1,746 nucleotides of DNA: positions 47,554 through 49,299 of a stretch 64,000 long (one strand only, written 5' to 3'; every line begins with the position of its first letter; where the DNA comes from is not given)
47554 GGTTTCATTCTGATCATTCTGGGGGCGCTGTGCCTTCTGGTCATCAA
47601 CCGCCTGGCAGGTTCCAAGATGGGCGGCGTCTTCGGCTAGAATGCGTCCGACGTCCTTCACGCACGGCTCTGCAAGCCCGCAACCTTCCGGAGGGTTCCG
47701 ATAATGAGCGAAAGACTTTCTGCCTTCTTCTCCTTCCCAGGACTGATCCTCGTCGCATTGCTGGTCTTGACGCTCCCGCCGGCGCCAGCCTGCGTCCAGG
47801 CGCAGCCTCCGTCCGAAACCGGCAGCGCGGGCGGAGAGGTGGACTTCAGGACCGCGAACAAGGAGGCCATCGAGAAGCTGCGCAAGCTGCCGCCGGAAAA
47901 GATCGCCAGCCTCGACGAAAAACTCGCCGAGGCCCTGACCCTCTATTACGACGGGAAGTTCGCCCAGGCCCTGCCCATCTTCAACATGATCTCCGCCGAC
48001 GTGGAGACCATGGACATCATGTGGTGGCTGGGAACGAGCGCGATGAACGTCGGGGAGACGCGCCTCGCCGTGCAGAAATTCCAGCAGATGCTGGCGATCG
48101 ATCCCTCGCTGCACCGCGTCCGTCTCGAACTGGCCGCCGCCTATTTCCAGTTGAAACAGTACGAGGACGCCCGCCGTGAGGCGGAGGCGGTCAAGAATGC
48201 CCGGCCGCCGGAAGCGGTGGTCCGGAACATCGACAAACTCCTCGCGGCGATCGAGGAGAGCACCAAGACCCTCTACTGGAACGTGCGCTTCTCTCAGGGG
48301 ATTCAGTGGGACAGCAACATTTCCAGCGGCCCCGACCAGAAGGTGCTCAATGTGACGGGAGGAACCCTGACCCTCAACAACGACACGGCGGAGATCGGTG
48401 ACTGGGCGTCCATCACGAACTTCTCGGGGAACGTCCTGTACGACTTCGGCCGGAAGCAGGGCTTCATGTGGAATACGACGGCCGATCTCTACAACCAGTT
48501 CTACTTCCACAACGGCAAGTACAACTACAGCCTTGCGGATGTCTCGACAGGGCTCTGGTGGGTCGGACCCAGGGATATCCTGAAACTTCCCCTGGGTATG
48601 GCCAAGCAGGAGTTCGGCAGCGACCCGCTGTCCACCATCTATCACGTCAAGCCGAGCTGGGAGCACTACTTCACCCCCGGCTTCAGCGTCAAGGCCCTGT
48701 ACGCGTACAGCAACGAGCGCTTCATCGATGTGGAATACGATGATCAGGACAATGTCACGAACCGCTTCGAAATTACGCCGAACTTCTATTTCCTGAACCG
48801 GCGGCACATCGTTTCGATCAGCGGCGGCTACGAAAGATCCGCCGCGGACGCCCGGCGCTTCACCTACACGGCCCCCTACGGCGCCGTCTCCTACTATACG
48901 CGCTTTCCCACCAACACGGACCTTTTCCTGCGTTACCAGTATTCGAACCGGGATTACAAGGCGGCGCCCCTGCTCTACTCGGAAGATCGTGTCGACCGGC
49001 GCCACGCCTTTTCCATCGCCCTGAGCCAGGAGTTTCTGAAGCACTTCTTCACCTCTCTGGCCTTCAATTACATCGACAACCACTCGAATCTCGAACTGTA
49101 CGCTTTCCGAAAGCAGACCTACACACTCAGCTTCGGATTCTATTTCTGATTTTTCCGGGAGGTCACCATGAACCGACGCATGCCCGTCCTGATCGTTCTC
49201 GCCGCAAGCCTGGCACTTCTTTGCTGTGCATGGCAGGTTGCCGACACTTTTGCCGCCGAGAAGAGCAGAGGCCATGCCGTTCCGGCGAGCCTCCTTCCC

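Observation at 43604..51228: Fe3+-type ABC importer operon extended by a Slam/DUF560 (type XI secretion-like) protein and its putative cargo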

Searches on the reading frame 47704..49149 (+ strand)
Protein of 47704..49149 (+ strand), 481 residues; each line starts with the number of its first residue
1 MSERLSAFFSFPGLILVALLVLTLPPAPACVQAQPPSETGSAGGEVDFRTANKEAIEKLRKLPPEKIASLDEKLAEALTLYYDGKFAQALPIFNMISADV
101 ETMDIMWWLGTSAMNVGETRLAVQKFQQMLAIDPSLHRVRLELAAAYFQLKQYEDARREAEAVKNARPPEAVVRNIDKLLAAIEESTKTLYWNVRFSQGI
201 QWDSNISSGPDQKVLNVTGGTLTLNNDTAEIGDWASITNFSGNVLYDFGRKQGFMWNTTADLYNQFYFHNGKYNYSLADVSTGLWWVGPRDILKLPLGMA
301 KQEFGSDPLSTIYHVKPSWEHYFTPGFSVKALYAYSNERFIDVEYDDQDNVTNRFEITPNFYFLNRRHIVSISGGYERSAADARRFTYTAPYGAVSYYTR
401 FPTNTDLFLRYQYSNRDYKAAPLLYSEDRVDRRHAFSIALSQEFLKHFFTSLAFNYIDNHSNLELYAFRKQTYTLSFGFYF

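Call 3: search_protein_families(library=pfam, proteins=[window:47704-49149:+], max_evalue=0.1)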
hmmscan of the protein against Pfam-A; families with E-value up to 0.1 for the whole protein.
window:47704-49149:+ (481 aa): 14 families
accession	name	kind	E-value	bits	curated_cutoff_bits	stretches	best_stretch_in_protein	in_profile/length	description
PF04575.19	SlipAM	-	2e-11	44.4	22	1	192-481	1-288/288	Surface lipoprotein assembly modifier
PF24575.1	TPR_Slam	-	1.2e-09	38.9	35.2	1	88-158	33-102/104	Surface lipoprotein assembly modifier, N-terminal TPR repeats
PF14559.12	TPR_19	-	3.3e-07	31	25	1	117-173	5-61/68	Tetratricopeptide repeat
PF07719.23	TPR_2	-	1.5e-06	28.3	27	0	142-162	6-26/34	Tetratricopeptide repeat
PF13432.12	TPR_16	-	5.4e-06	27.2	32.7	2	109-162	3-56/65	Tetratricopeptide repeat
PF00515.34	TPR_1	-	0.00045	20.4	27.8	0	142-156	6-20/34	Tetratricopeptide repeat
PF13174.12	TPR_6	-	0.0034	18.4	26.3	0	140-165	3-28/33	Tetratricopeptide repeat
PF13428.12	TPR_14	-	0.009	17.1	23.5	0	139-163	3-27/44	Tetratricopeptide repeat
PF13371.12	TPR_9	-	0.01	16.2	35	1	113-177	5-69/73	Tetratricopeptide repeat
PF16918.11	PknG_TPR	-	0.023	14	27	1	67-151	91-176/340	Protein kinase G tetratricopeptide repeat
PF13431.12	TPR_17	-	0.052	14.3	24.4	0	126-157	2-33/34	Tetratricopeptide repeat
PF23914.1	TPR_CcmH_CycH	-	0.062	13.6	42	0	108-164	55-111/158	Cytochrome c-type biogenesis protein H TPR domain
PF12895.13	ANAPC3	-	0.065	14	27.2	0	107-158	27-77/82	Anaphase-promoting complex, cyclosome, subunit 3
PF13414.12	TPR_11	-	0.07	13.3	26.8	0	121-150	12-41/42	TPR repeat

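Call 4: search_protein_families(library=ncbifam, proteins=[window:47704-49149:+], max_evalue=0.1)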
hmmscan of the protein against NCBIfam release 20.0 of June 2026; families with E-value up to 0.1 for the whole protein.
window:47704-49149:+ (481 aa): 6 families
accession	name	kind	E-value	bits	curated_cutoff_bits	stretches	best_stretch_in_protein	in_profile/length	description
TIGR02552.1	LcrH_SycD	equivalog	4.3e-08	33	104.8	1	55-163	6-112/136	SycD/LcrH family type III secretion system chaperone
NF040959.1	MamA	equivalog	1.8e-07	30.8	200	1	83-171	50-139/204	magnetosome protein MamA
TIGR02917.1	PEP_TPR_lipo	equivalog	5.7e-06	24.5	312.2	1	68-174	157-264/899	XrtA/PEP-CTERM system TPR-repeat protein PrsT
TIGR02521.1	type_IV_pilW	equivalog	0.00098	18.7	154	1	109-165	141-197/234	type IV pilus biogenesis/stability protein PilW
TIGR02795.1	tol_pal_ybgF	equivalog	0.024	15.2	90.1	1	78-165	10-104/119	tol-pal system protein YbgF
NF011721.1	PRK15174.1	equivalog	0.024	12.8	1200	1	105-168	286-347/656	Vi polysaccharide transport protein VexE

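Call 5: search_solved_structures(query=window:47704-49149:+, max_evalue=1, show_alignments=1)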
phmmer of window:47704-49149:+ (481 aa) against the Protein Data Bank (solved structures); distinct sequences matched with E-value up to 1: 29.
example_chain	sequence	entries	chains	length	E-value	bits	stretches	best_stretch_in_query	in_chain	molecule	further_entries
8bu0_A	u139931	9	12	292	3.2e-05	26.4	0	80-159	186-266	Consensus tetratricopeptide repeat protein | Crystal structure of an 8-repeat consensus TPR superhelix with Zinc. | Monomer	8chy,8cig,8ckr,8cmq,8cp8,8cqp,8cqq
6vl6_A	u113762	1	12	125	0.0015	20.9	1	69-166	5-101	T33_dn2A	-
3asg_A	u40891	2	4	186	0.0017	20.7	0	88-157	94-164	MamA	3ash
3as4_A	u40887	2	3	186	0.0033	19.8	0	88-157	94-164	MamA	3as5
3asd_A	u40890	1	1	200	0.0042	19.5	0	88-157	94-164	MamA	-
6vfj_B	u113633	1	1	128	0.0049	19.3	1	84-158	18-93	I53_dn5B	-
5hrz_A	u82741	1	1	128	0.0068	18.8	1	71-161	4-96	TPR domain protein 1na0C3_3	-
7y4i_A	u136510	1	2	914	0.011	18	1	105-168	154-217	Probable UDP-N-acetylglucosamine--peptide N-acetylglucosaminyltransferase SPINDLY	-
8dtf_A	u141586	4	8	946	0.013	17.9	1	105-168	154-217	Probable UDP-N-acetylglucosamine--peptide N-acetylglucosaminyltransferase SPINDLY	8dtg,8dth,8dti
6vfi_B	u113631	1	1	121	0.014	17.7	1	103-158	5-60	O43_dn18B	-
6vfh_A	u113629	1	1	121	0.025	16.9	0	103-156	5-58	T33_dn10A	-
8ch0_A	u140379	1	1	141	0.026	16.9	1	79-157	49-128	Consensus tetratricopeptide repeat protein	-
2fo7_A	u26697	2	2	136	0.027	16.8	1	69-157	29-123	SYNTHETIC CONSENSUS TPR PROTEIN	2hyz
6v8e_A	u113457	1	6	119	0.035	16.5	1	103-158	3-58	Designed protein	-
8ur7_A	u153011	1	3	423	0.039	16.3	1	80-157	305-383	Trimer head HA,Hemagglutinin HA1 chain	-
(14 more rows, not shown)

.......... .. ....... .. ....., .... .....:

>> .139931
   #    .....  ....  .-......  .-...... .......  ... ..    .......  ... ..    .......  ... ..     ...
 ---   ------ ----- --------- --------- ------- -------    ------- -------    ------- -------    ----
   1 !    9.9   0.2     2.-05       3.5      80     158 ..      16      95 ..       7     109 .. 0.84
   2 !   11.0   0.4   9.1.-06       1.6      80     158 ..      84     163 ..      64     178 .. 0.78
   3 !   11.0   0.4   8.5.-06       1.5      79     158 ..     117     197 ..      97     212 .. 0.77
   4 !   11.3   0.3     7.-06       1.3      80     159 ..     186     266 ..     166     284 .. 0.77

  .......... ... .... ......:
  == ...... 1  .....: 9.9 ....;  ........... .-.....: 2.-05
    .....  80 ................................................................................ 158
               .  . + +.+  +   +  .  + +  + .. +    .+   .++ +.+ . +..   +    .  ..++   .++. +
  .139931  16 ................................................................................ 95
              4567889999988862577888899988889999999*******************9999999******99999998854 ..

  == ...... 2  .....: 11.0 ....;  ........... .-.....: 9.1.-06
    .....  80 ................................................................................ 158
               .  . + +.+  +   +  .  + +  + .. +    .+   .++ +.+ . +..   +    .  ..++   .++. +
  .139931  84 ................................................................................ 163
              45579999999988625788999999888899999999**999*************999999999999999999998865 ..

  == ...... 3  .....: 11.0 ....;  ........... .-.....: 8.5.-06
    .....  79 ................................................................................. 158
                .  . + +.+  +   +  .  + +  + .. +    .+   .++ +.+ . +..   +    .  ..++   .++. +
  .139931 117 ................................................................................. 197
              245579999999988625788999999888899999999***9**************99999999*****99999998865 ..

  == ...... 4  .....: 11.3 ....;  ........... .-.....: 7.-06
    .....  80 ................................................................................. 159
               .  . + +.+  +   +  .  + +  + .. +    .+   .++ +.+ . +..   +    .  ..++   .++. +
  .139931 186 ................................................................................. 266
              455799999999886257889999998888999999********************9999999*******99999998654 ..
